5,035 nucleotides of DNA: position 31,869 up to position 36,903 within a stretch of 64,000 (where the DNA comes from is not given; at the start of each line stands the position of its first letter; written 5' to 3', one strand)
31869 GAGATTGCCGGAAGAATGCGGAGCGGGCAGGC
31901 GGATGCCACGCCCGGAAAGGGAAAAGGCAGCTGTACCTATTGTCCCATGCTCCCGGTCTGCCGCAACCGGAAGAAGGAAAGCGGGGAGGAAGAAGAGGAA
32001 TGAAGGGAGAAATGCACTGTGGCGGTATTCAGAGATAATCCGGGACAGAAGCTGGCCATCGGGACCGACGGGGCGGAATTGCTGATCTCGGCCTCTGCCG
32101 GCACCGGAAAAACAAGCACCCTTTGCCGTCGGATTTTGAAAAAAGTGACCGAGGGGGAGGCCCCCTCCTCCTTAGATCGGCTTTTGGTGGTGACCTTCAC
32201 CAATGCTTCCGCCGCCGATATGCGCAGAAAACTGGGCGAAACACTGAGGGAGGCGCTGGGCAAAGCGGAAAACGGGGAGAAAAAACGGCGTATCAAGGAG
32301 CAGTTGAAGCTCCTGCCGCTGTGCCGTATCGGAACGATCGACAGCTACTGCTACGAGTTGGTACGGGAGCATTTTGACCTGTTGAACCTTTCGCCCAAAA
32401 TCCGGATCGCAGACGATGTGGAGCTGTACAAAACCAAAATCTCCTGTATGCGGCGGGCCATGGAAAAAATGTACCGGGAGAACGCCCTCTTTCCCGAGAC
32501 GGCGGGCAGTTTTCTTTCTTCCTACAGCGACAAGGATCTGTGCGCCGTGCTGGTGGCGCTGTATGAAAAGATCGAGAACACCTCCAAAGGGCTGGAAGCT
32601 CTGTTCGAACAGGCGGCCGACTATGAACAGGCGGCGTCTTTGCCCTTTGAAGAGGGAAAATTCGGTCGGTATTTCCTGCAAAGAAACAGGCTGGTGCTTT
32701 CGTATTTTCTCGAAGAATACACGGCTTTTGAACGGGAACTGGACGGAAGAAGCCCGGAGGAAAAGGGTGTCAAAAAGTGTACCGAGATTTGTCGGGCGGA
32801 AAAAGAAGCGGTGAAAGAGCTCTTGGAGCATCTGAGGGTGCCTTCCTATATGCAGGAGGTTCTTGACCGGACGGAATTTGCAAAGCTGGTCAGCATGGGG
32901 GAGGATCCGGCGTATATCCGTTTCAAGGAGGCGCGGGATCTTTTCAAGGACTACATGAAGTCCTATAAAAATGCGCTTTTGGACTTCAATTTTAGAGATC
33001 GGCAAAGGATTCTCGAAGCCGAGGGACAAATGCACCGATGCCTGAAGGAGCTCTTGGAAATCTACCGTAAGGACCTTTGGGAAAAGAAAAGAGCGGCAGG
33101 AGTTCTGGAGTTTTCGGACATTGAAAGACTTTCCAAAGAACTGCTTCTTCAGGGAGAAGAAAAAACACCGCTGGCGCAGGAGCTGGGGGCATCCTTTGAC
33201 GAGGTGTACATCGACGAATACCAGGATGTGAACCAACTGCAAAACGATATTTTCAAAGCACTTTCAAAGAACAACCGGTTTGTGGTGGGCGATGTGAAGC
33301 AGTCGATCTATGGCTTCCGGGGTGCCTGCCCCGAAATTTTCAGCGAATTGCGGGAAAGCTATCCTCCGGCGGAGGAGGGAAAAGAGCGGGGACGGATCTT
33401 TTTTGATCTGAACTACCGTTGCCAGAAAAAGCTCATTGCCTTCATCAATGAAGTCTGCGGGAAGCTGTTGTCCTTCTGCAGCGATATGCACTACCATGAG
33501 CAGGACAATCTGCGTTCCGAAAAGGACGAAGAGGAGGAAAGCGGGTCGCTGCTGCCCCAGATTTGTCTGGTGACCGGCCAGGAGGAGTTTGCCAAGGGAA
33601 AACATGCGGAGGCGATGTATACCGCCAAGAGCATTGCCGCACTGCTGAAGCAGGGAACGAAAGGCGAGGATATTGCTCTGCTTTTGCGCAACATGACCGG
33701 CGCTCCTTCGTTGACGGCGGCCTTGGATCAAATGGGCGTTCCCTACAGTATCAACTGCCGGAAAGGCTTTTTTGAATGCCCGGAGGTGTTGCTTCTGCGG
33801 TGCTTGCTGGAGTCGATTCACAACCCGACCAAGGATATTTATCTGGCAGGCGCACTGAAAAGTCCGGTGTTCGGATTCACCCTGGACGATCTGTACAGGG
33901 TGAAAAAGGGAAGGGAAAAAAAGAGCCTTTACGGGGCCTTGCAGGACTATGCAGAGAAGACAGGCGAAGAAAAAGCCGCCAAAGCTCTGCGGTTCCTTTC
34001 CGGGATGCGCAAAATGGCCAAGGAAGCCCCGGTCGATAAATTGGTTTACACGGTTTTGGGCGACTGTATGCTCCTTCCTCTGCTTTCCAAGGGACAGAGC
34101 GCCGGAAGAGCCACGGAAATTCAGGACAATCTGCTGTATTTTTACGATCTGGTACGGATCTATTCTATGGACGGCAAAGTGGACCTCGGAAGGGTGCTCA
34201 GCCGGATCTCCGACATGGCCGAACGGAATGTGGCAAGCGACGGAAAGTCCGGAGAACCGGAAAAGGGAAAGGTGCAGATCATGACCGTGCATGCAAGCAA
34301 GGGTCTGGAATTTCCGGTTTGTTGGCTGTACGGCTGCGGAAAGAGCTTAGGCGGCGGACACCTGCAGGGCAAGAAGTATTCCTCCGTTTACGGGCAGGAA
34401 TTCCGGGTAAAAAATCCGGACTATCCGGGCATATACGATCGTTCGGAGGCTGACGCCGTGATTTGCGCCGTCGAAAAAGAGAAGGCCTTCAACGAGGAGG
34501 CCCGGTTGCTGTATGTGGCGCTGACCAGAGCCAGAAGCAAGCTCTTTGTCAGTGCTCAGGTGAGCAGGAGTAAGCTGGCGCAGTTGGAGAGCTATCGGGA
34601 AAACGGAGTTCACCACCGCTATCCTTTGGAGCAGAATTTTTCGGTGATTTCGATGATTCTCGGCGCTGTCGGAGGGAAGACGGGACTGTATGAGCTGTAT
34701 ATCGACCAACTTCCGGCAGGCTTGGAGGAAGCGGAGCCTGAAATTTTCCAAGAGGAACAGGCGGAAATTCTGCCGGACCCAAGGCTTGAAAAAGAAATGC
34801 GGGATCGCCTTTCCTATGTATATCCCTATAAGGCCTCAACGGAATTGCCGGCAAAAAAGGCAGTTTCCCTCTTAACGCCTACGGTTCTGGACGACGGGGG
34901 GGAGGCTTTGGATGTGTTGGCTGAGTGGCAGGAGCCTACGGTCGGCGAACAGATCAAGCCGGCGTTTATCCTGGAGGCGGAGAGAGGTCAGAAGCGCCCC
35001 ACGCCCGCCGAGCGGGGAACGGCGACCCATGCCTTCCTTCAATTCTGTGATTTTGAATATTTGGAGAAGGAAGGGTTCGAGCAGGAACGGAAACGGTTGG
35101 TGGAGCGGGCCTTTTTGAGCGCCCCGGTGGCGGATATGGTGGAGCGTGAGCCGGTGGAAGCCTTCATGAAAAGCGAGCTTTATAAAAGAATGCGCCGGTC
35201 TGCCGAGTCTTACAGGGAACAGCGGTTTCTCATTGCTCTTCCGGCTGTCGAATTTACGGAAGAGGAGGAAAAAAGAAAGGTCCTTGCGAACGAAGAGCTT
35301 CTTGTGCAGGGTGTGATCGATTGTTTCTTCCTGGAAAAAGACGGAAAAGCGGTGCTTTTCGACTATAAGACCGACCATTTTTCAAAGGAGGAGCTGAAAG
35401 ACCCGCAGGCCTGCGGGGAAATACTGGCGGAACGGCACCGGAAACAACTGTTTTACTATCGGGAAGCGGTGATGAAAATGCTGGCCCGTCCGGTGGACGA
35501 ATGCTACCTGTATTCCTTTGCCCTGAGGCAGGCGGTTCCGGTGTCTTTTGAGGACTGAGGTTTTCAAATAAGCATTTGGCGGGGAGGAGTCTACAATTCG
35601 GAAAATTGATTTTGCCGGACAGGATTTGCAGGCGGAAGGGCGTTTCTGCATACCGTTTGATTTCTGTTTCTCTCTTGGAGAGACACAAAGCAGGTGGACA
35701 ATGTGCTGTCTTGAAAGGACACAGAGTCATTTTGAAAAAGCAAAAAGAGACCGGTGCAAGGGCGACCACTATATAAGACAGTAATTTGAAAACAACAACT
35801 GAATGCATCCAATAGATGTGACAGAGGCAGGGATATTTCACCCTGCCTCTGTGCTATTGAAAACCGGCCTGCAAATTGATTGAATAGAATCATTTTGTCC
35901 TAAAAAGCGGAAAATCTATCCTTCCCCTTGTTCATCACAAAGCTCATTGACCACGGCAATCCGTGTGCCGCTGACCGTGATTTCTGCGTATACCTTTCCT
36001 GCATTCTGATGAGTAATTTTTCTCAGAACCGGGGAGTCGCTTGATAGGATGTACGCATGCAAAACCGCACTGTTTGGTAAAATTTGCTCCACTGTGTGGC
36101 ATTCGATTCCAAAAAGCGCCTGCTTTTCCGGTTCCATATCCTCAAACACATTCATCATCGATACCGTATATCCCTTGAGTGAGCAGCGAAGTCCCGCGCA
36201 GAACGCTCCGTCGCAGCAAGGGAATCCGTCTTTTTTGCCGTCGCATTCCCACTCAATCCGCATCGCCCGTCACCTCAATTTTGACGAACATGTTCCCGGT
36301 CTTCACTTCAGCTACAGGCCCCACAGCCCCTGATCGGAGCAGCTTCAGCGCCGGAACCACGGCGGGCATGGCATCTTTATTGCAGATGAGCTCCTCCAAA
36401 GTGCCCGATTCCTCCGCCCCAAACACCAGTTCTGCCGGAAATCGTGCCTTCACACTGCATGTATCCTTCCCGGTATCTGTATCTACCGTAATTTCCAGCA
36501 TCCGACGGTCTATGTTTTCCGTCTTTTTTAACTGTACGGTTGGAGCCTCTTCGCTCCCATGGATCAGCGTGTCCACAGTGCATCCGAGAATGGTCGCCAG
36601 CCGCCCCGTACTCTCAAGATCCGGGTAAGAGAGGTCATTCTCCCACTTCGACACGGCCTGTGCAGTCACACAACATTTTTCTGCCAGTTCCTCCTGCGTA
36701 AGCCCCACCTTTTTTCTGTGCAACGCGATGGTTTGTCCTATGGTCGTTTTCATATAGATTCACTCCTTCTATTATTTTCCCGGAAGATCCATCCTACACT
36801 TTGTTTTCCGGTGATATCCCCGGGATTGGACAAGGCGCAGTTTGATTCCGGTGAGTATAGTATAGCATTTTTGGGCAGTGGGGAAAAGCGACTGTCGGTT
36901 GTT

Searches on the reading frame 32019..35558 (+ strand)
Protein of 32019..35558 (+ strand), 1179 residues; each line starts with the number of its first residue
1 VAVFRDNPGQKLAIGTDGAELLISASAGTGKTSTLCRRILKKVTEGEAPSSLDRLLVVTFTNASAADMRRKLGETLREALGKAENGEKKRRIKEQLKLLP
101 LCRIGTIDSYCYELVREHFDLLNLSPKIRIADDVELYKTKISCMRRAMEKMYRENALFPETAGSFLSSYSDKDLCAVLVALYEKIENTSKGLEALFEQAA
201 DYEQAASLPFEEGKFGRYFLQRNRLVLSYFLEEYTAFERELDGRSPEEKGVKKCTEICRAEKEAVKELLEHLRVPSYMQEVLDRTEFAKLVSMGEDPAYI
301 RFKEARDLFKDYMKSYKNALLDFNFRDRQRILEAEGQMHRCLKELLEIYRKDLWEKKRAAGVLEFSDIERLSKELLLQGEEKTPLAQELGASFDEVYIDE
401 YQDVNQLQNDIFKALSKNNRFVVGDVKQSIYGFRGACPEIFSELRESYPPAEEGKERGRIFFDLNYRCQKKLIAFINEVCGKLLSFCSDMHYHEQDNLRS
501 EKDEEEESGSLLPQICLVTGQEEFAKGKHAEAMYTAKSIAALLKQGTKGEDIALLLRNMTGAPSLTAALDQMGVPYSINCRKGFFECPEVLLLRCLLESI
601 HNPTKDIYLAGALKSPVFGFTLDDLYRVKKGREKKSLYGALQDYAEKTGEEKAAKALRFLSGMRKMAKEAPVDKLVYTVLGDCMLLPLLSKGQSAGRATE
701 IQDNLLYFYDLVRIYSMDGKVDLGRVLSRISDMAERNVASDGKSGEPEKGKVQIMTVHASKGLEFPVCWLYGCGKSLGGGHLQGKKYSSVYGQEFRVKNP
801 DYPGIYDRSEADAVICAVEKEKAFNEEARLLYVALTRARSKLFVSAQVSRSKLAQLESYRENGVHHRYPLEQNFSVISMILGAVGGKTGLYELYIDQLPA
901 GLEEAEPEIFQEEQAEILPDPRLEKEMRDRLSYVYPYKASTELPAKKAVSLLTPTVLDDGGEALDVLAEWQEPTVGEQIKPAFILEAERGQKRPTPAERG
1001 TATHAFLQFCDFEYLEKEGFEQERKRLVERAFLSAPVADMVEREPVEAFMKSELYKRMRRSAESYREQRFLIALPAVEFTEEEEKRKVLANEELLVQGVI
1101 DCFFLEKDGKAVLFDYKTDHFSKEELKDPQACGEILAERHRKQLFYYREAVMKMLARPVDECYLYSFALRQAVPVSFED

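Call 43: search_protein_families(library=pfam, proteins=[window:32019-35558:+], max_evalue=0.00001)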
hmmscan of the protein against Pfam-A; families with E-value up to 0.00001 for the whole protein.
window:32019-35558:+ (1179 aa): 4 families
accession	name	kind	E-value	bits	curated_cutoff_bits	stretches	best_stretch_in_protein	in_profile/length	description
PF00580.27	UvrD-helicase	-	4.4e-47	161.5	23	1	7-449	2-271/271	UvrD/REP helicase N-terminal domain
PF13361.12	UvrD_C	-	1.5e-29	104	25.6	1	461-846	2-347/350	UvrD-like helicase C-terminal domain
PF13245.12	AAA_19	-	9.5e-13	48.9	25.1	0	393-434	91-134/134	AAA domain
PF13538.12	UvrD_C_2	-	1.2e-10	41.5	27.4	1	809-844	13-51/52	UvrD-like helicase C-terminal domain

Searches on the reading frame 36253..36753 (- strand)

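Call 43: search_protein_families(library=pfam, proteins=[window:36253-36753:-], max_evalue=0.00001)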
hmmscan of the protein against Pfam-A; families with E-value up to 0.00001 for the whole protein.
window:36253-36753:- (166 aa): 2 families
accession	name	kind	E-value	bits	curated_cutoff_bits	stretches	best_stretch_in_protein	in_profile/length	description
PF01381.28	HTH_3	-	4.4e-13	49.5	23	1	12-62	4-54/55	Helix-turn-helix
PF13560.12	HTH_31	-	9.8e-09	35.8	27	1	5-61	2-59/64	Helix-turn-helix domain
